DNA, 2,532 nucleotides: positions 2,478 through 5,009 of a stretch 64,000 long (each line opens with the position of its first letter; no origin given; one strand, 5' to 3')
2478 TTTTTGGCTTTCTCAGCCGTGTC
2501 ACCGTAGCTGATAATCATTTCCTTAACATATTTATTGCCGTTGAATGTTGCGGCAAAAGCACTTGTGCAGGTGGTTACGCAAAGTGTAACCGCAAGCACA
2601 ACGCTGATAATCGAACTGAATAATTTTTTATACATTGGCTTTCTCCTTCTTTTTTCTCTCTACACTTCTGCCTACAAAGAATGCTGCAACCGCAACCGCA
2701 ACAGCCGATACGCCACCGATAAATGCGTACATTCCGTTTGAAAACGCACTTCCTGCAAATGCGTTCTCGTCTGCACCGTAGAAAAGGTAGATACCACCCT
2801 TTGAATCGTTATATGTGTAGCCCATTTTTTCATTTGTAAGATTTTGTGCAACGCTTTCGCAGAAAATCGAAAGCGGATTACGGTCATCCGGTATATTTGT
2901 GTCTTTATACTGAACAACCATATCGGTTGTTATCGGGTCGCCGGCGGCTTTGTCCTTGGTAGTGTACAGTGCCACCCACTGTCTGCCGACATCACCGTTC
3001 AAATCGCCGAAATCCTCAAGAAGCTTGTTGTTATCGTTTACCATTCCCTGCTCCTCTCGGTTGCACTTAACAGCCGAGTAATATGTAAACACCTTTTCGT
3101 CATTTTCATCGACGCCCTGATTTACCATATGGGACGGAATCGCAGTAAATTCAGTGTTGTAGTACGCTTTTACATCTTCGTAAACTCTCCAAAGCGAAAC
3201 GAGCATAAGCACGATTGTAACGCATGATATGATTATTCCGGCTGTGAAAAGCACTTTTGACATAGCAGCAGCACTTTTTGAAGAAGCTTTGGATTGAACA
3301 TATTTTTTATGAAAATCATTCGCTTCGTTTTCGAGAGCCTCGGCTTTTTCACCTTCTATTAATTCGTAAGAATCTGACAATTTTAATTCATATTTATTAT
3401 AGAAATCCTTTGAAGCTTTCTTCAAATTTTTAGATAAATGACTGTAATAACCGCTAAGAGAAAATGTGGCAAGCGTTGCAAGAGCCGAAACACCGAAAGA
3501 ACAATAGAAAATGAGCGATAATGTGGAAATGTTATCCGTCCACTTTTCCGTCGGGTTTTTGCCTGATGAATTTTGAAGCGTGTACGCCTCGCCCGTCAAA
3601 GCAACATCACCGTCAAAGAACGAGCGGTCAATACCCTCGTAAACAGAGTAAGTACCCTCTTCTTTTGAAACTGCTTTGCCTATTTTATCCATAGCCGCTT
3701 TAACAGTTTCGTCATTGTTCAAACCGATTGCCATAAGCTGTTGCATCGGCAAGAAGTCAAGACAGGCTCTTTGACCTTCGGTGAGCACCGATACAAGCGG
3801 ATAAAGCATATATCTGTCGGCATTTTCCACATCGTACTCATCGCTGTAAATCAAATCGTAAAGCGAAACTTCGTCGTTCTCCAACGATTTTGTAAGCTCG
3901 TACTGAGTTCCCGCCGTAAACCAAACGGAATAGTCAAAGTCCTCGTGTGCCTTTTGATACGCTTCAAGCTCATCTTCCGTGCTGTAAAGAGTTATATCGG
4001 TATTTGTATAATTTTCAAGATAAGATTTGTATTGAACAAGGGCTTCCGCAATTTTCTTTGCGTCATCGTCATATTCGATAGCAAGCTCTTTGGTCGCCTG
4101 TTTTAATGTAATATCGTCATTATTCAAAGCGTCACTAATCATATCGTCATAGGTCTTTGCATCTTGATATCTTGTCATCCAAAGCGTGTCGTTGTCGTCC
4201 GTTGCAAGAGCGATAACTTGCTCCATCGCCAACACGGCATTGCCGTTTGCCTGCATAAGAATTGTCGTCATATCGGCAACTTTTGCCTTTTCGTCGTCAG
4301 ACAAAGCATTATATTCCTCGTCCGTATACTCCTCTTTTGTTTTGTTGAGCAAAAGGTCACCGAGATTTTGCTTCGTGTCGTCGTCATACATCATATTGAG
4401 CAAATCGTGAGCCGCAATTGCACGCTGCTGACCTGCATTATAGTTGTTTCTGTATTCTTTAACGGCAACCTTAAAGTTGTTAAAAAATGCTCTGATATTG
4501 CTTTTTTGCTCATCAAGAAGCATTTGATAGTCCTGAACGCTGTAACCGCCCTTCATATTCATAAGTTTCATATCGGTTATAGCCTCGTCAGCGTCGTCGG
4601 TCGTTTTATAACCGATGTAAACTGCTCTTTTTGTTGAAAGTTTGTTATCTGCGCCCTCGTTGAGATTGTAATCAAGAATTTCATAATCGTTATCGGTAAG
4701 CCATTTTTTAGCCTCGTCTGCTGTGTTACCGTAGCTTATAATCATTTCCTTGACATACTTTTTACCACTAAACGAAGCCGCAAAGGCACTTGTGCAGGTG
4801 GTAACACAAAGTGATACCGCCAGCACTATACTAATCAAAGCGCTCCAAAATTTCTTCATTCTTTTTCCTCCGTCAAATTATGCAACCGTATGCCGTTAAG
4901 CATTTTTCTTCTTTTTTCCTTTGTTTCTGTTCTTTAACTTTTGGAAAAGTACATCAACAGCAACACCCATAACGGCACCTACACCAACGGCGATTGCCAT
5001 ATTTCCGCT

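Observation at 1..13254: Head-to-tail array of seven paralogous genes for an uncharacterised three-span surface-protein family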

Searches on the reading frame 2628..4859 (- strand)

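Call 3: search_protein_families(library=pfam, proteins=[window:2628-4859:-], max_evalue=1)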
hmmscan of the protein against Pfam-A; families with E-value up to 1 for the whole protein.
window:2628-4859:- (743 aa): 7 families
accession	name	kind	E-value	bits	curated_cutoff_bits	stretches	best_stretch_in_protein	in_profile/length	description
PF11337.13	DUF3139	-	0.00062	20.7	27.3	1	533-587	1-52/83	Protein of unknown function (DUF3139)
PF13000.13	Acatn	-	0.024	13.6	23.7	1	512-574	178-229/546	Acetyl-coenzyme A transporter 1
PF24406.1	nSTAND_NTPase4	-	0.071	13.6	27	1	510-545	5-40/58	Novel STAND NTPase 4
PF13273.12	DUF4064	-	0.076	13.7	32.1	1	511-562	41-84/102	Protein of unknown function (DUF4064)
PF24267.1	HVO_1552_C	-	0.086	13.5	27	1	696-731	63-98/98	HVO_1552, C-terminal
PF00957.27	Synaptobrevin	-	0.15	12.3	26.4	0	504-553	38-87/89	Synaptobrevin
PF20087.4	DUF6479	-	0.2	12.5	25.4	0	701-739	12-50/120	Family of unknown function (DUF6479)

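Call 4: search_protein_families(library=ncbifam, proteins=[window:2628-4859:-], max_evalue=1)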
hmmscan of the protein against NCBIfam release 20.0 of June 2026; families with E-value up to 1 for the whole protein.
window:2628-4859:- (743 aa): 0 families
